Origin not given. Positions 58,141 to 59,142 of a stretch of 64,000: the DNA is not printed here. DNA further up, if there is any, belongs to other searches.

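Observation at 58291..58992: Phage-encoded ECF-like sigma factor next to a C39-like peptidase and a membrane-anchored coiled-coil protein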

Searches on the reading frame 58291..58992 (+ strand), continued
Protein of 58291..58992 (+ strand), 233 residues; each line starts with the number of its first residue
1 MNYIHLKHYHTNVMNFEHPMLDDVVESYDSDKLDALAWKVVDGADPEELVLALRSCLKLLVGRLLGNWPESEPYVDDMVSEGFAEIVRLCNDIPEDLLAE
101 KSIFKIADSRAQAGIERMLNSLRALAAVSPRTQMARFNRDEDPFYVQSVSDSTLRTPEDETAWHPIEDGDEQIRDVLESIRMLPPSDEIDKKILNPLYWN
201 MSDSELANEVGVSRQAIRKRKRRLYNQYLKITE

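Call 67: search_protein_families(library=pfam, proteins=[P0224, P0225, P0233, P0239, P0243, P0244, P0246, P0222, P0229, P0192], max_evalue=0.01)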
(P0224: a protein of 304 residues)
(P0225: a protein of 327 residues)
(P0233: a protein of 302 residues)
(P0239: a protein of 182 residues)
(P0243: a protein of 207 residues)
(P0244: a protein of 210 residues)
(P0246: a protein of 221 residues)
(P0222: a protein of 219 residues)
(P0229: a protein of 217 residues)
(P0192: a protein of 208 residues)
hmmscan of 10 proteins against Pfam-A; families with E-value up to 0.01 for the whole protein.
P0224 (304 aa): 0 families

P0225 (327 aa): 10 families
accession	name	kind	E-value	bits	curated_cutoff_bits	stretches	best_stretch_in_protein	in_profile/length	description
PF13551.12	HTH_29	-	3.3e-05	24.3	28.1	1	276-299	15-38/64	Winged helix-turn helix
PF13384.12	HTH_23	-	9.5e-05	22.5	24.6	1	275-302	19-47/50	Homeodomain-like domain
PF08220.18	HTH_DeoR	-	0.00046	20.3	21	1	272-299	13-40/57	DeoR-like helix-turn-helix domain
PF08279.18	HTH_11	-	0.00058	20.1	25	1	275-301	17-43/55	HTH domain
PF13412.12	HTH_24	-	0.00077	19.4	21.9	1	275-299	19-43/48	Winged helix-turn-helix DNA-binding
PF13730.12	HTH_36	-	0.0015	18.8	25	1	275-299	27-51/55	Helix-turn-helix domain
PF12728.13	HTH_17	-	0.0024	18.6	27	0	275-295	3-23/51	Helix-turn-helix domain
PF13404.12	HTH_AsnC-type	-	0.0033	17.7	27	0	274-297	18-41/42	AsnC-type helix-turn-helix domain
PF13518.12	HTH_28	-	0.0037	17.7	25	0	275-297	14-36/52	Helix-turn-helix domain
PF08281.18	Sigma70_r4_2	-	0.0061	16.6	25.7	0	275-296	28-49/54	Sigma-70, region 4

P0233 (302 aa): 8 families
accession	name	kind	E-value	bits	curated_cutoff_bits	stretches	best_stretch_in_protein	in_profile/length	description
PF08279.18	HTH_11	-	6.5e-05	23.2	25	1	264-288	19-43/55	HTH domain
PF13730.12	HTH_36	-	0.00016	21.8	25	1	258-287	22-52/55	Helix-turn-helix domain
PF13412.12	HTH_24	-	0.00034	20.6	21.9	1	262-287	19-44/48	Winged helix-turn-helix DNA-binding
PF01726.22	LexA_DNA_bind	-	0.00039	20.6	23.7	1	237-287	2-53/65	LexA DNA binding domain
PF04967.18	HTH_10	-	0.0019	18.4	23.1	1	263-289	26-52/53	HTH DNA binding domain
PF13613.12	HTH_Tnp_4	-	0.0033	17.4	27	1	260-291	19-50/53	Helix-turn-helix of DDE superfamily endonuclease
PF04673.18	Cyclase_polyket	-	0.006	17.3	24.4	0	207-270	38-100/104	Polyketide synthesis cyclase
PF01022.26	HTH_5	-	0.0085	16.4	22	0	263-286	18-41/47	Bacterial regulatory protein, arsR family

P0239 (182 aa): 3 families
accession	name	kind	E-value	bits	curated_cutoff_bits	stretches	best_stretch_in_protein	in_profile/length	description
PF24625.1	DUF7626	-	0.0014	18.8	27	1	135-159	3-27/55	Domain of unknown function (DUF7626)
PF04542.20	Sigma70_r2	-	0.003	17.8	24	1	11-84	1-68/71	Sigma-70 region 2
PF07638.17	Sigma70_ECF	-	0.0037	17.6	21.1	1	124-177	128-180/185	ECF sigma factor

P0243 (207 aa): 2 families
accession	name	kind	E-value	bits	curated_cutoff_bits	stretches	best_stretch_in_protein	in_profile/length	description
PF13384.12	HTH_23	-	0.00049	20.3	24.6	1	166-193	13-40/50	Homeodomain-like domain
PF07638.17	Sigma70_ECF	-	0.0011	19.3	21.1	0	134-187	117-168/185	ECF sigma factor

P0244 (210 aa): 6 families
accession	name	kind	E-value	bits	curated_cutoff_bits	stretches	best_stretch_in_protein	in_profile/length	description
PF04542.20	Sigma70_r2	-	1.3e-07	31.8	24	1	14-79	6-66/71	Sigma-70 region 2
PF13404.12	HTH_AsnC-type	-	0.00026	21.2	27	1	158-181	19-42/42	AsnC-type helix-turn-helix domain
PF08281.18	Sigma70_r4_2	-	0.00028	20.9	25.7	1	149-184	18-54/54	Sigma-70, region 4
PF04545.22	Sigma70_r4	-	0.0023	17.9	24.1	1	156-178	20-42/50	Sigma-70, region 4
PF08279.18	HTH_11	-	0.0031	17.8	25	0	158-192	17-48/55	HTH domain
PF22451.2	NirdL-like_HTH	-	0.0061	16.6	27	0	159-183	19-43/47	Siroheme decarboxylase NirDL-like HTH domain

P0246 (221 aa): 1 family
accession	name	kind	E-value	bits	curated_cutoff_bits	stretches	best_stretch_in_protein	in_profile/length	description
PF24625.1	DUF7626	-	0.00078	19.6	27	1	156-179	2-25/55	Domain of unknown function (DUF7626)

P0222 (219 aa): 0 families

P0229 (217 aa): 2 families
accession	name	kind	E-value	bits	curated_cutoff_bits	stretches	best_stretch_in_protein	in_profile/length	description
PF13384.12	HTH_23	-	0.0049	17.1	24.6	0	175-203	10-38/50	Homeodomain-like domain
PF07638.17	Sigma70_ECF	-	0.0052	17.1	21.1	0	148-214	115-183/185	ECF sigma factor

P0192 (208 aa): 0 families

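Call 72: find_encoding_contigs(protein=P0036, flank=7000, max_places=1)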
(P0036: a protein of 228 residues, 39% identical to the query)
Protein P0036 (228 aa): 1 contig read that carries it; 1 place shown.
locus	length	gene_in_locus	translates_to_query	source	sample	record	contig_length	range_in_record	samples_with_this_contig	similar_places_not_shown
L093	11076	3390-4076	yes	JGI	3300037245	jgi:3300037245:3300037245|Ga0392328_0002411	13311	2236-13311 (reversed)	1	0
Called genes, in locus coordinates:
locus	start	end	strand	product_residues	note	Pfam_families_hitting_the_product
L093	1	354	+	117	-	?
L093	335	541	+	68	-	-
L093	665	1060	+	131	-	-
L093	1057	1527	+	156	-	-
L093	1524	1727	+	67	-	-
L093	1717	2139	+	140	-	-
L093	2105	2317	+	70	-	-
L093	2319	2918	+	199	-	PF06941:NT5C (weak)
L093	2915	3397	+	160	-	-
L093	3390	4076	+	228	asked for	-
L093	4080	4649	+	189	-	-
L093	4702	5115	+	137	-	-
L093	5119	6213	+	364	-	-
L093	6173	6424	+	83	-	-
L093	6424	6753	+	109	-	-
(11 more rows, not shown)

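Call 73: find_encoding_contigs(protein=P0040, flank=7000, max_places=1)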
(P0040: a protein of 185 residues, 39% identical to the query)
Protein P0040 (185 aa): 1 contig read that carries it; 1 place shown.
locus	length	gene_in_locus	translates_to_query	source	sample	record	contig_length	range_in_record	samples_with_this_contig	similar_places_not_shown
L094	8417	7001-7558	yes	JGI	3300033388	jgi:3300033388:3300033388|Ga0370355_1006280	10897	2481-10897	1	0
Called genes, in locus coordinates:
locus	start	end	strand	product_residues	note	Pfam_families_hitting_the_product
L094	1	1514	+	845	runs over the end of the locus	PF00476:DNA_pol_A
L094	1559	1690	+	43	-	-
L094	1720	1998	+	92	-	-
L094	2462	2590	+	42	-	-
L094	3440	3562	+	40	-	-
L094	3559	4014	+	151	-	-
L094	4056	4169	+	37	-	-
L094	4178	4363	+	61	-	-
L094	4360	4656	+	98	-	-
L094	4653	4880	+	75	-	-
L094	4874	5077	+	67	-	PF21825:Sequestin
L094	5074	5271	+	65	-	-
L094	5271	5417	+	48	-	-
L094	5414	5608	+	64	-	-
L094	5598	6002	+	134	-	-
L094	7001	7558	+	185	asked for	-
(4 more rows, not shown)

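Call 82: find_related_loci(query=A1, collection=genome_contigs, flank=8000)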
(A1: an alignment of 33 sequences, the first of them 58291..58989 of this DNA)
Query A1 (233 aa) in genome_contigs; peptide patterns used: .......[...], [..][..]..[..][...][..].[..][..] (x = any residue, [..] = any of these).
41 stretches matched a pattern, but none encodes a relative of the query by tblastn (E <= 1e-3).

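Call 92: search_protein_families(library=phrogs, alignment_id=A5, max_evalue=0.001)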
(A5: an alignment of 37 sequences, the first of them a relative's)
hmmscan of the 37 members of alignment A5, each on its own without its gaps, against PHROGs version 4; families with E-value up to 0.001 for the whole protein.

A. member 1, P0175 (216 aa): 0 families

B. families by the number of members that match (of 37 scanned): 11 families
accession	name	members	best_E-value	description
phrog_351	-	13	1.4e-25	RNA polymerase sigma factor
phrog_1740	-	4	6e-08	RNA polymerase sigma factor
phrog_234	-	1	8.6e-08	late sigma transcription factor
phrog_11138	-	1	3.4e-07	-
phrog_428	-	1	5.3e-06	replication initiation protein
phrog_13787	-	1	5.4e-05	-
phrog_11376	-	1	0.00016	-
phrog_270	-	1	0.00018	replication initiation protein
phrog_4583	-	1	0.00019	transcriptional repressor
phrog_3855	-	1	0.00022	HTH DNA binding protein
phrog_36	-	1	0.00024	transcriptional regulator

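Call 95: list_cluster_members(proteins=[P0005, P0006, P0038, P0047, P0054])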
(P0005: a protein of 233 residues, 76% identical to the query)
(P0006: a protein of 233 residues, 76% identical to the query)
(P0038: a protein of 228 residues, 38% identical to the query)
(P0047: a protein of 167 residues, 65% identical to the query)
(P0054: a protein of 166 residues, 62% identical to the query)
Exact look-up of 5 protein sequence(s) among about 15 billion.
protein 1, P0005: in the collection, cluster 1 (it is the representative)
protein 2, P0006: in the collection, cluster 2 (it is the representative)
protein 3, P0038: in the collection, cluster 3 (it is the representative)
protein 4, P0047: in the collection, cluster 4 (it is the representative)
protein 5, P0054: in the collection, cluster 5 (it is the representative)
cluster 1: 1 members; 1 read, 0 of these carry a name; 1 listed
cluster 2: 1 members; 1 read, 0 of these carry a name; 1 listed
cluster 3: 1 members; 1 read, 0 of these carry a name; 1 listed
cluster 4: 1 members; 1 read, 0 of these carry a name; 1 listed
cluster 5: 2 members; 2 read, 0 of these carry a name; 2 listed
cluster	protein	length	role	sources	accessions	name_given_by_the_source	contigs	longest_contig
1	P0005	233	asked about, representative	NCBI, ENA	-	-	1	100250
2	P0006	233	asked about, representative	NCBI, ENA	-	-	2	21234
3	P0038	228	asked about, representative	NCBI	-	-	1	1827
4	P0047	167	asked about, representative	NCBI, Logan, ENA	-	-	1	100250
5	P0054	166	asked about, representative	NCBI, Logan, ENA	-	-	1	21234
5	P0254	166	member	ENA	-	-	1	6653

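Call 109: search_solved_structures(query=A5, max_evalue=1, show_alignments=1)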
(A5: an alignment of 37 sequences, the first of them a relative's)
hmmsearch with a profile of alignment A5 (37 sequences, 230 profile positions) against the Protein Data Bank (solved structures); distinct sequences matched with E-value up to 1: 121 (the best 60 are shown).
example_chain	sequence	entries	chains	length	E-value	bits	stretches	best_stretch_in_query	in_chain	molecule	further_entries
1l0o_C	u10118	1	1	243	1.8e-16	63.5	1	22-129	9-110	sigma factor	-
8x6g_H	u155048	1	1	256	1.9e-12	50.3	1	20-220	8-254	RNA polymerase sigma factor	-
7f0r_F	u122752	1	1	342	1.5e-10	44.1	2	24-128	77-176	RNA polymerase sigma factor RpoS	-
7vf9_F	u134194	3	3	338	1.5e-10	44.1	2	24-128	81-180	RNA polymerase sigma factor RpoS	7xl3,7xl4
8x6f_E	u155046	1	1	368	2.7e-09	40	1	24-126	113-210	RNA polymerase sigma factor SigA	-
7l7b_F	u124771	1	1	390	4e-09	39.4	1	27-125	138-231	RNA polymerase sigma factor SigA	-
7ckq_F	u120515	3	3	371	1.2e-08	38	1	25-125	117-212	RNA polymerase sigma factor SigA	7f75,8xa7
8hkc_E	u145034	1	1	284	1.5e-08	37.6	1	27-132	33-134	RNA polymerase sigma factor RpoH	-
8vjl_B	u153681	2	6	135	1.6e-08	37.5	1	16-116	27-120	RNA polymerase sigma factor | RNA polymerase sigma-K factor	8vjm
6pfj_A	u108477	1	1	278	1.7e-08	37.4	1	23-207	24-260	RNA polymerase sigma factor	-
6pfv_A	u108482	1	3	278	1.9e-08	37.3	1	23-207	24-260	RNA polymerase sigma factor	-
1rp3_A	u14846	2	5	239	1.9e-08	37.2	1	42-174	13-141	RNA polymerase sigma factor SIGMA-28 (FliA) | RNA polymerase sigma factor FliA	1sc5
5h6x_A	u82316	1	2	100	1.7e-07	34.1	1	26-118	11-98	RNA polymerase sigma factor RpoS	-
1l9u_H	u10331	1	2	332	3.4e-07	33.1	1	24-127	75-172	SIGMA FACTOR SIGA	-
8gzg_F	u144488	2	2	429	3.6e-07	33.1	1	21-217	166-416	RNA polymerase sigma factor SigA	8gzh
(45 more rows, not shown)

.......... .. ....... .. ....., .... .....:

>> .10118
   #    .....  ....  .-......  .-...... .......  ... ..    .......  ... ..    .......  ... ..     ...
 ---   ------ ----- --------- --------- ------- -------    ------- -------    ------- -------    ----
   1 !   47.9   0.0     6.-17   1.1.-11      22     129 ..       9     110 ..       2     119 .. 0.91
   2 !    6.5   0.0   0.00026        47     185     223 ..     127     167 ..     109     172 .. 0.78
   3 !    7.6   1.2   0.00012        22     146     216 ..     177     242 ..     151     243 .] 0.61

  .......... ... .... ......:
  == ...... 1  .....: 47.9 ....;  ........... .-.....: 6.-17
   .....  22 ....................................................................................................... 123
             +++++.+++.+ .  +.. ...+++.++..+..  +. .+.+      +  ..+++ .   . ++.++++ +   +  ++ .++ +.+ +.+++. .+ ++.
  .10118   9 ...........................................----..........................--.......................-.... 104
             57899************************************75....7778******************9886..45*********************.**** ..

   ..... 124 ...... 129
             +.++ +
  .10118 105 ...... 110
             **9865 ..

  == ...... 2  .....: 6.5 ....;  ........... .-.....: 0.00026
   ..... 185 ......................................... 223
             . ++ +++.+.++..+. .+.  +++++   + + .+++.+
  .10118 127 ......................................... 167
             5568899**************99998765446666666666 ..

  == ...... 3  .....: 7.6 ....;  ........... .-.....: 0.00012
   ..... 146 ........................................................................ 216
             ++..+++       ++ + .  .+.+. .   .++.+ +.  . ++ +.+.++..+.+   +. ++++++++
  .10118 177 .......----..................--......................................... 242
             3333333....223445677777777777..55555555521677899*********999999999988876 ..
